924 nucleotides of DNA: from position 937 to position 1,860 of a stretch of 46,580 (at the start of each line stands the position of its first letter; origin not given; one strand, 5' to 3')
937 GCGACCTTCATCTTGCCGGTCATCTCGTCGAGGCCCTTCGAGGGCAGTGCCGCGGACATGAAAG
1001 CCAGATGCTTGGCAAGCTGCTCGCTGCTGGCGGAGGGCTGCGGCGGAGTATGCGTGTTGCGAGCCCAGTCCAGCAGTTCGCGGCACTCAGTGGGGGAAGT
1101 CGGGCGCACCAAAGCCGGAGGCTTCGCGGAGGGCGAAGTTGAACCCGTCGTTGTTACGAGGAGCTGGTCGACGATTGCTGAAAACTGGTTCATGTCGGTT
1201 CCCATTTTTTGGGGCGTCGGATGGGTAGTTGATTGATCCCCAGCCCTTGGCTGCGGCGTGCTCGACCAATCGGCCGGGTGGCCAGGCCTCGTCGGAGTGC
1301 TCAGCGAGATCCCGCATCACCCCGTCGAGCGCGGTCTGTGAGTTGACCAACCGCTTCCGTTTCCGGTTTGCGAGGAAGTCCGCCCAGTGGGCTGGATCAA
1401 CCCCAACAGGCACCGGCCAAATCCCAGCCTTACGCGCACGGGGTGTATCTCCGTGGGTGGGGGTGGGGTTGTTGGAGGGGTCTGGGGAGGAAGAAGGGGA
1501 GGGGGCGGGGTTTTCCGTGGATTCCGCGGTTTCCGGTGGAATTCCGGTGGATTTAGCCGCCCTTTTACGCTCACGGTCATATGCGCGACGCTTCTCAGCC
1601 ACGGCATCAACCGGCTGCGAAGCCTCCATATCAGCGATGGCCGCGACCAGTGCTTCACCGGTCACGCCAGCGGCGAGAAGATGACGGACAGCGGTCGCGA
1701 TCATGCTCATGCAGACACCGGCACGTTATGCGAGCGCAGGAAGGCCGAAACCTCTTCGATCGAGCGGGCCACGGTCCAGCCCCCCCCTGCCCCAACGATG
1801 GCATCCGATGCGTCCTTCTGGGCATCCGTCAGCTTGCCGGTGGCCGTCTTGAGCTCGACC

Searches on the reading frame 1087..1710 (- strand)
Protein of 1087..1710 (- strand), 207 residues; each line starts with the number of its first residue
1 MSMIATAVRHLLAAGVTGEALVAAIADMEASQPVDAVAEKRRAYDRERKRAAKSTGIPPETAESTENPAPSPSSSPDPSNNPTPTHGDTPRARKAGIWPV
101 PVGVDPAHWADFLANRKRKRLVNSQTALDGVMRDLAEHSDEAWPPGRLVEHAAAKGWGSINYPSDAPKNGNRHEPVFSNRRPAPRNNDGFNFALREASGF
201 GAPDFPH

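Call 85: search_protein_families(library=phrogs, proteins=[window:1087-1710:-], max_evalue=0.00001)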
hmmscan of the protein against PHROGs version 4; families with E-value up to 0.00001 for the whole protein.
window:1087-1710:- (207 aa): 1 family
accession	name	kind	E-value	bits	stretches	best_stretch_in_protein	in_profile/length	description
phrog_678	-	DNA, RNA and nucleotide metabolism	4.6e-11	43.9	1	50-194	173-316/346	replication initiation O-like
